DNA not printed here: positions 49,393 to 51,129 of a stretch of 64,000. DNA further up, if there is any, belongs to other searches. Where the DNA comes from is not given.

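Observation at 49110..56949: Orphan ACP-centred acyl-thioester locus built on a thiolase/DUF35 pair instead of a ketosynthase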

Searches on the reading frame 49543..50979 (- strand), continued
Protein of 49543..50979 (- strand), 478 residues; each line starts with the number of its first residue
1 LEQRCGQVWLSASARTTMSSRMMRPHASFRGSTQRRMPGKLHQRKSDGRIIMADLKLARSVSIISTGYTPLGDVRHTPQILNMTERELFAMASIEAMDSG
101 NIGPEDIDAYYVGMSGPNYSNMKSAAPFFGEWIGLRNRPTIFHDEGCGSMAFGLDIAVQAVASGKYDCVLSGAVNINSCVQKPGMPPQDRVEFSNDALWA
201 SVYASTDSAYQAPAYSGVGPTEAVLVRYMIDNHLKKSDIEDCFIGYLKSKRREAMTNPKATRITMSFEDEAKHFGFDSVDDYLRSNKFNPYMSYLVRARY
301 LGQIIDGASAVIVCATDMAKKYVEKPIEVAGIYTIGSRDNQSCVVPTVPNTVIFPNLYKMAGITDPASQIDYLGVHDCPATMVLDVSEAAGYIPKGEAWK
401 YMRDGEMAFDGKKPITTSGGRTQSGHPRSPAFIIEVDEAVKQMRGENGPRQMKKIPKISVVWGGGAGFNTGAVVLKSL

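Call 44: find_encoding_contigs(protein=P0017, flank=10000, max_places=1)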
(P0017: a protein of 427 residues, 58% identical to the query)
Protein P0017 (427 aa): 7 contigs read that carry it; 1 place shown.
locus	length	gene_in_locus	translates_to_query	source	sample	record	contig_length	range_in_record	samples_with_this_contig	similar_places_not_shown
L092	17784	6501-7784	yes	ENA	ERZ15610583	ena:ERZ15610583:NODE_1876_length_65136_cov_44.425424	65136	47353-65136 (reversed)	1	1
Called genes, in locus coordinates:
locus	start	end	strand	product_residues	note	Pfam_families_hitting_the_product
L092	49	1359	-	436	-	PF03432:Relaxase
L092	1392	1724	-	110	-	PF21983:NikA-like, PF05713:MobC (weak)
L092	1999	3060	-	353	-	PF13481:AAA_25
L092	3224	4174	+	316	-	PF19553:DUF6076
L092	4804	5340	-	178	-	-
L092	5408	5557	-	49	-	-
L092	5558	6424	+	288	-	PF00378:ECH_1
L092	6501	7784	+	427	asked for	PF22691:Thiolase_C_1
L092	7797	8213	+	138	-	PF12172:zf-ChsH2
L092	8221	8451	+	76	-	-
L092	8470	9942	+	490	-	PF03600:CitMHS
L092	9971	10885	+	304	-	PF00698:Acyl_transf_1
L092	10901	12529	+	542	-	PF01039:Carboxyl_trans, PF03255:ACCA (weak)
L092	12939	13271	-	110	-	PF18692:DUF5640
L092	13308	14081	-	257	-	PF14471:DUF4428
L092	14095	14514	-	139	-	-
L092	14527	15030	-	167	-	-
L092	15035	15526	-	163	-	PF22043:DUF6935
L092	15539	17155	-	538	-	-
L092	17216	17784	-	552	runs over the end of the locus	-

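Call 45: find_encoding_contigs(protein=P0051, flank=10000, max_places=1)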
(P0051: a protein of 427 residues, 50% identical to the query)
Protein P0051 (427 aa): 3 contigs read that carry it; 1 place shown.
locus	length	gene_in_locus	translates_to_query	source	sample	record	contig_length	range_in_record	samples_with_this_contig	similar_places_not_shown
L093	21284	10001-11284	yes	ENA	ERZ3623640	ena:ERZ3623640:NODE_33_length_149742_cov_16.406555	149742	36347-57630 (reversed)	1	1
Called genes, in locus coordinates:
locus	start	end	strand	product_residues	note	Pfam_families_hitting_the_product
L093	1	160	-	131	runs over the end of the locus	PF01648:ACPS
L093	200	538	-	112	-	PF21758:LpdD_chaperone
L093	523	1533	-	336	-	PF01977:UbiD, PF02441:Flavoprotein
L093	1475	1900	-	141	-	PF20695:UbiD_N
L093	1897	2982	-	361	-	PF00871:Acetate_kinase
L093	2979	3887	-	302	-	PF01515:PTA_PTB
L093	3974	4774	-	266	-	PF12172:zf-ChsH2 (weak)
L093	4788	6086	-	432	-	PF00108:Thiolase_N, PF00109:ketoacyl-synt (faint), PF22691:Thiolase_C_1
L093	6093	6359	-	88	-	-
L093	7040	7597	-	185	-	PF14278:TetR_C_8 (faint)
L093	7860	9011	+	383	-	PF23213: (weak)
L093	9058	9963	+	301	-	PF00378:ECH_1, PF16113:ECH_2 (faint)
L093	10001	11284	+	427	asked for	PF22691:Thiolase_C_1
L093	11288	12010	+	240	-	PF12172:zf-ChsH2 (weak), PF01796:OB_ChsH2_C (weak), PF00550:PP-binding (weak)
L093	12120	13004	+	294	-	PF04240:Caroten_synth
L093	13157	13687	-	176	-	-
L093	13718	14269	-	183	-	-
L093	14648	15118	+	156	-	PF01648:ACPS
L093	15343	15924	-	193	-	PF21351:TetR_C_41 (faint), PF00440:TetR_N (weak)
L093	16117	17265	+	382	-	PF00682:HMGL-like, PF21758:LpdD_chaperone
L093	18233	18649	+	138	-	PF04545:Sigma70_r4 (weak)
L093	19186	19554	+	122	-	PF00239:Resolvase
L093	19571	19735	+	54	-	PF20612:SHOCT_2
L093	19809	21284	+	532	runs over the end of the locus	PF00239:Resolvase, PF07508:Recombinase, PF13408:Zn_ribbon_recom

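Call 46: find_encoding_contigs(protein=P0059, flank=10000, max_places=1)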
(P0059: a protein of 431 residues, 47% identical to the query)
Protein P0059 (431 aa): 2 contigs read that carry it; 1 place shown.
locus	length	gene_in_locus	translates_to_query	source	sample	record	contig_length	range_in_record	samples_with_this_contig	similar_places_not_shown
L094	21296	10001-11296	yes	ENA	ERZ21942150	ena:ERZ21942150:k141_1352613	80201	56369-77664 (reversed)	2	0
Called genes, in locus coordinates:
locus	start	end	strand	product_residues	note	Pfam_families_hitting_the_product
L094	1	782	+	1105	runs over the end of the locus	?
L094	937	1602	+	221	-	PF02517:Rce1-like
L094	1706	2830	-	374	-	-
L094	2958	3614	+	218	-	PF00440:TetR_N, PF14278:TetR_C_8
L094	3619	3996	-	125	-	PF01648:ACPS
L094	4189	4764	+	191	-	PF14278:TetR_C_8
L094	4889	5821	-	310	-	PF00561:Abhydrolase_1, PF12146:Hydrolase_4, PF12697:Abhydrolase_6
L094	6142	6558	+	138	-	PF12172:zf-ChsH2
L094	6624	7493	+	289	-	PF00378:ECH_1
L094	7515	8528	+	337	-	PF01515:PTA_PTB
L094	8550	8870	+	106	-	PF07876:Dabb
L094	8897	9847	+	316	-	PF00378:ECH_1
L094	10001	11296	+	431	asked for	PF00108:Thiolase_N (weak), PF02803:Thiolase_C (faint), PF22691:Thiolase_C_1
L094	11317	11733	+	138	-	PF12172:zf-ChsH2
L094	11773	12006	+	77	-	-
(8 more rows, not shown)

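Call 56: search_protein_families(library=pfam, proteins=[L091:5829-6935:-, L091:7081-8217:-, L093:7860-9011:+, L090:9193-9897:+, L091:1717-2820:-, L090:12120-13028:+, L093:16117-17265:+, L093:11288-12010:+, L091:17421-18203:+, L091:18272-19378:+], max_evalue=0.01)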
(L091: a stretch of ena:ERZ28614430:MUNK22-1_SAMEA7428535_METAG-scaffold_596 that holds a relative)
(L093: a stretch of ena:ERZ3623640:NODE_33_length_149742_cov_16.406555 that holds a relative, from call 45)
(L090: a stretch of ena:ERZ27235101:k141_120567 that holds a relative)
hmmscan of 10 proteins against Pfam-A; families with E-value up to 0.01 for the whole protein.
L091:5829-6935:- (368 aa): 4 families
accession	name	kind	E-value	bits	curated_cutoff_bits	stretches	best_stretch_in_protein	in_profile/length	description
PF24137.2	DA_N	-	1.5e-08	35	27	1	43-199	41-219/219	Diels-Alderase N-terminal domain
PF25581.1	AsqO_C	-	0.00012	22.6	27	0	207-261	3-53/131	AsqO-like, C-terminal domain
PF23213.1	DUF7065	-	0.00052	20.6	27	1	173-201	154-182/183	Domain of unknown function (DUF7065)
PF07143.17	CrtC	-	0.0013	19.8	22.5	1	125-201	93-168/168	CrtC N-terminal lipocalin domain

L091:7081-8217:- (378 aa): 2 families
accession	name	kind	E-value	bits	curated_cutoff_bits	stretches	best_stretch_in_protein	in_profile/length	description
PF07143.17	CrtC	-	1.2e-05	26.5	22.5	1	140-208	96-164/168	CrtC N-terminal lipocalin domain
PF08622.16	Svf1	-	0.00098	19.6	25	1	139-202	86-153/163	Svf1-like N-terminal lipocalin domain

L093:7860-9011:+ (383 aa): 3 families
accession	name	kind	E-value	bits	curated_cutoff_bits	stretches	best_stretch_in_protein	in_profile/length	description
PF23213.1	DUF7065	-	1.2e-05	25.9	27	1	86-194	74-180/183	Domain of unknown function (DUF7065)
PF07143.17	CrtC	-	6.1e-05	24.2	22.5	1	40-195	2-167/168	CrtC N-terminal lipocalin domain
PF25153.1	TPR_AP5Z1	-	0.0045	16.8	27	1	167-208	210-251/279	AP-5 complex subunit zeta-1, TPR repeats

L090:9193-9897:+ (234 aa): 0 families

L091:1717-2820:- (367 aa): 2 families
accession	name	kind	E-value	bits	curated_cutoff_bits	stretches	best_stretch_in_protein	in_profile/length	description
PF07143.17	CrtC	-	6.4e-08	33.9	22.5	1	40-195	2-166/168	CrtC N-terminal lipocalin domain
PF24137.2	DA_N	-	0.0049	17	27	0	37-103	41-103/219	Diels-Alderase N-terminal domain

L090:12120-13028:+ (302 aa): 1 family
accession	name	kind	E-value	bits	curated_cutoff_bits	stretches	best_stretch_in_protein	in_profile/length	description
PF04240.17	Caroten_synth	-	3.8e-21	76.4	25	1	53-214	9-164/209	Carotenoid biosynthesis protein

L093:16117-17265:+ (382 aa): 2 families
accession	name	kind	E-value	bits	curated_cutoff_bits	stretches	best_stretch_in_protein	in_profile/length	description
PF00682.25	HMGL-like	-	1.7e-15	57.6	29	1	166-310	114-258/260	HMGL-like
PF21758.2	PAC_bac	-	9.1e-12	45.1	27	1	321-374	60-113/115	Bacterial proteasome assembling chaperone-like protein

L093:11288-12010:+ (240 aa): 3 families
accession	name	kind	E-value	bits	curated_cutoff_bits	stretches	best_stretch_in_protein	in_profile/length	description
PF01796.24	OB_ChsH2_C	-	1.8e-08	34.6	27.1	1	51-102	1-53/65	ChsH2, C-terminal OB-fold domain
PF00550.31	PP-binding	-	7.1e-07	29.8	20.8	1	168-235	1-67/67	Phosphopantetheine attachment site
PF12172.15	zf-ChsH2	-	9.5e-07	29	23.2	1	19-50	6-37/37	ChsH2, rubredoxin-like zinc ribbon domain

L091:17421-18203:+ (260 aa): 1 family
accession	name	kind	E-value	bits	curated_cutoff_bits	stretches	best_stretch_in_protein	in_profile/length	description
PF12172.15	zf-ChsH2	-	4.9e-05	23.5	23.2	1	13-42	2-31/37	ChsH2, rubredoxin-like zinc ribbon domain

L091:18272-19378:+ (368 aa): 3 families
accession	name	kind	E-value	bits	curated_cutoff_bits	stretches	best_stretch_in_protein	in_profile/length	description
PF24137.2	DA_N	-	1.8e-08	34.7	27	1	37-194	41-219/219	Diels-Alderase N-terminal domain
PF07143.17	CrtC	-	1.7e-06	29.2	22.5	1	40-196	2-168/168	CrtC N-terminal lipocalin domain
PF23213.1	DUF7065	-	0.001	19.6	27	1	168-196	154-182/183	Domain of unknown function (DUF7065)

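Call 68: search_protein_families(library=pfam, proteins=[L006:8887-10218:+, L006:10742-10966:+, L006:11268-11555:+, L006:11414-11542:+, L006:11539-12774:+, L006:12854-13288:+, L005:1321-3258:-, L005:3408-4289:+, L005:4308-4946:+, L005:12019-12879:+], max_evalue=0.001)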
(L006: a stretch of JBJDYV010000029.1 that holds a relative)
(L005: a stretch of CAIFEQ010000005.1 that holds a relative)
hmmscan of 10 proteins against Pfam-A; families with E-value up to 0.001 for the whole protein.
L006:8887-10218:+ (443 aa): 2 families
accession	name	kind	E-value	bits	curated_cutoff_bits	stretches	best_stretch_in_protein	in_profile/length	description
PF13336.12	AcetylCoA_hyd_C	-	1.1e-64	217.4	23.7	1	283-435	1-153/154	Acetyl-CoA hydrolase/transferase C-terminal domain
PF02550.21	AcetylCoA_hydro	-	4.6e-11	43.5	24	1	88-190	85-189/198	Acetyl-CoA hydrolase/transferase N-terminal domain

L006:10742-10966:+ (74 aa): 0 families

L006:11268-11555:+ (95 aa): 0 families

L006:11414-11542:+ (42 aa): 0 families

L006:11539-12774:+ (411 aa): 1 family
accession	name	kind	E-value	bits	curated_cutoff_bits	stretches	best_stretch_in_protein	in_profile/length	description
PF03977.18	OAD_beta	-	2.1e-107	359.6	31.6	1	32-406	2-348/349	Na+-transporting oxaloacetate decarboxylase beta subunit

L006:12854-13288:+ (144 aa): 4 families
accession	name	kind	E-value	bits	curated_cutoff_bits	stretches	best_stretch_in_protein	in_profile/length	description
PF13620.12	CarboxypepD_reg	-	4.9e-09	36.9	32.3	1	70-133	11-76/82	Carboxypeptidase regulatory-like domain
PF17210.9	SdrD_B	-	4.8e-08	33.6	29.7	1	68-132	19-83/112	SdrD B-like domain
PF13715.12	CarbopepD_reg_2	-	9.8e-07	29.2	32.2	1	61-134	3-70/88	CarboxypepD_reg-like domain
PF17802.7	SpaA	-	0.00054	20.5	23.1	1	70-138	13-86/91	Prealbumin-like fold domain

L005:1321-3258:- (645 aa): 5 families
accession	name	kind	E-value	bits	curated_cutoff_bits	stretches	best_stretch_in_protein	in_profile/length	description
PF00204.31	DNA_gyraseB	-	5.4e-55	186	27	1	224-394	1-172/173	DNA gyrase B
PF00986.26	DNA_gyraseB_C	-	1.4e-28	99.3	29.8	1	566-627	2-63/63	DNA gyrase B subunit, carboxyl terminus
PF01751.28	Toprim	-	1.6e-17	63.9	23.1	1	425-536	1-95/96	Toprim domain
PF02518.31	HATPase_c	-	4.4e-15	56.5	26.4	1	35-174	4-108/111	Histidine kinase-, DNA gyrase B-, and HSP90-like ATPase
PF21249.2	GyrB_hook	-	0.00033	20.6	23.7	1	538-551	1-14/29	GyrB, hook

L005:3408-4289:+ (293 aa): 1 family
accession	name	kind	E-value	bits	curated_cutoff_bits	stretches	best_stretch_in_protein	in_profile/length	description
PF03976.20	PPK2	-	3.8e-69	233.2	22.3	1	29-264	3-227/229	Polyphosphate kinase 2 (PPK2)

L005:4308-4946:+ (212 aa): 1 family
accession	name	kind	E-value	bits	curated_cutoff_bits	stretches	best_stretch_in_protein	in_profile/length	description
PF02660.20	G3P_acyltransf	-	6e-47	160.2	24.1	1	17-197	1-164/164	Glycerol-3-phosphate acyltransferase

L005:12019-12879:+ (286 aa): 2 families
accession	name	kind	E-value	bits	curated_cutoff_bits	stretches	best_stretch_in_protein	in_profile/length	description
PF00378.25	ECH_1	-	3e-23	82.9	27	1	68-269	34-230/251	Enoyl-CoA hydratase/isomerase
PF16113.10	ECH_2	-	0.00023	21.2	27.2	1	64-272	25-240/335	Enoyl-CoA hydratase/isomerase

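Call 75: predict_structure(alignment_id=A2)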
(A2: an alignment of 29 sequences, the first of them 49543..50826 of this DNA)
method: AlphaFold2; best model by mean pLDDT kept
length: 427 residues; sequences in the alignment: 29
mean_pLDDT: 91.2   pTM: 0.93
mean pLDDT of the five models: 91.2, 89.9, 89.6, 89.5, 89.5
residues with pLDDT >= 90: 323; 70-90: 84; 50-70: 19; < 50: 1
segments of 3 or more residues with pLDDT < 50: none
pLDDT, mean of each block of 10 residues (from residue 1): 78 97 95 95 97 98 72 87 96 90 97 98 90 84 76 69 71 91 95 96 95 95 97 94 90 93 96 95 86 82 96 97 92 95 96 96 94 93 97 96 97 84 96
secondary structure, 60 per line:
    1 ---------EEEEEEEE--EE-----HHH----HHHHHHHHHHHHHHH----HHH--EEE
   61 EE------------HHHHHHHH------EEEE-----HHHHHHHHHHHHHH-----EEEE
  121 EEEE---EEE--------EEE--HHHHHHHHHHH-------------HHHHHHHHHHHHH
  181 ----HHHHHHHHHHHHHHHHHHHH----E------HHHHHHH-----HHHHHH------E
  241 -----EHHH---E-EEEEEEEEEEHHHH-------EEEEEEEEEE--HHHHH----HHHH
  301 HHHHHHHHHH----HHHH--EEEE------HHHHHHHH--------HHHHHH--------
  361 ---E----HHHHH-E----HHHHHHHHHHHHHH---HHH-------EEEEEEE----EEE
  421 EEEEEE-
elements in order: E10-17 H34-48 E58-62 H75-82 E89-92 H98-111 E117-124 E128-130 E139-141 H144-154 H168-180 H185-204 H216-222 H228-233 E255-264 H265-268 E276-285 H288-292 H297-310 H315-318 E321-324 H331-338 H347-352 H369-373 H380-393 E407-413 E418-426

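Call 78: fold_search(model_id=the predicted structure, library=pdb)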
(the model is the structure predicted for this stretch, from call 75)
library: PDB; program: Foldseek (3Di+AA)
matches with E <= 10: 1213; with E <= 0.001: 1066
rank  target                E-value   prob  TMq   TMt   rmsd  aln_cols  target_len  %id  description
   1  7pyt_B                2.9e-28  1.00  0.74  0.80   4.4       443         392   24  Benzoylsuccinyl-CoA thiolase with coenzyme A (released 2022-04-06)
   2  5mg5_C                2.1e-27  1.00  0.78  0.83   3.8       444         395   23  A multi-component acyltransferase PhlABC from Pseudomonas protegens soaked with the monoacetylphloroglucinol (MAPG) (released 2017-12-20)
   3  3zbl_A                3.8e-27  1.00  0.80  0.79   3.8       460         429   20  Crystal structure of SCP2 thiolase from Leishmania mexicana: The C123S mutant. (released 2013-08-14)
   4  9skh_L                4.6e-27  1.00  0.77  0.83   3.7       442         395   22  Biocatalytic Regioselective C-Formylation of Resorcinol Derivatives (released 2026-02-18)
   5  6esq_A                5.8e-27  1.00  0.78  0.85   3.5       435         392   26  Structure of the acetoacetyl-CoA thiolase/HMG-CoA synthase complex from Methanothermococcus thermolithotrophicus soake (released 2018-03-14)
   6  3zbg_A                6.9e-27  1.00  0.77  0.77   5.1       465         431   20  Crystal structure of wild-type SCP2 thiolase from Leishmania mexicana at 1.85 A (released 2013-08-14)
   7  7yvy_A                7.3e-27  1.00  0.75  0.86   3.8       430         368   24  Crystal structure of thiolase PFC_04095 from Pyrococcus furiosus (released 2023-09-06)
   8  9skh_I                8.2e-27  1.00  0.76  0.81   4.1       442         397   22  Biocatalytic Regioselective C-Formylation of Resorcinol Derivatives (released 2026-02-18)
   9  6et9_C                9.3e-27  1.00  0.77  0.85   3.6       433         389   24  Structure of the acetoacetyl-CoA-thiolase/HMG-CoA-synthase complex from Methanothermococcus thermolithotrophicus at 2. (released 2018-03-14)
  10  7yvy_B                1.2e-26  1.00  0.73  0.85   3.6       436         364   24  Crystal structure of thiolase PFC_04095 from Pyrococcus furiosus (released 2023-09-06)
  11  6hrv_B                1.7e-26  1.00  0.76  0.83   5.1       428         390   18  Crystal structure of the zebrafish peroxisomal SCP2-thiolase (type-1) (released 2019-01-02)
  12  5m3k_C                1.8e-26  1.00  0.77  0.83   3.8       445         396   23  A multi-component acyltransferase PhlABC from Pseudomonas protegens (released 2017-12-20)
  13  7pxp_H                1.8e-26  1.00  0.75  0.82   4.2       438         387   23  Benzoylsuccinyl-CoA thiolase (released 2022-04-06)
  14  9myr_A                1.8e-26  1.00  0.75  0.81   5.2       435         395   20  Sal-Shy(DUF35) aldolase from Comamonas testosteroni (released 2025-10-08)
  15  7yvy_C                1.9e-26  1.00  0.73  0.86   3.8       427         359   24  Crystal structure of thiolase PFC_04095 from Pyrococcus furiosus (released 2023-09-06)
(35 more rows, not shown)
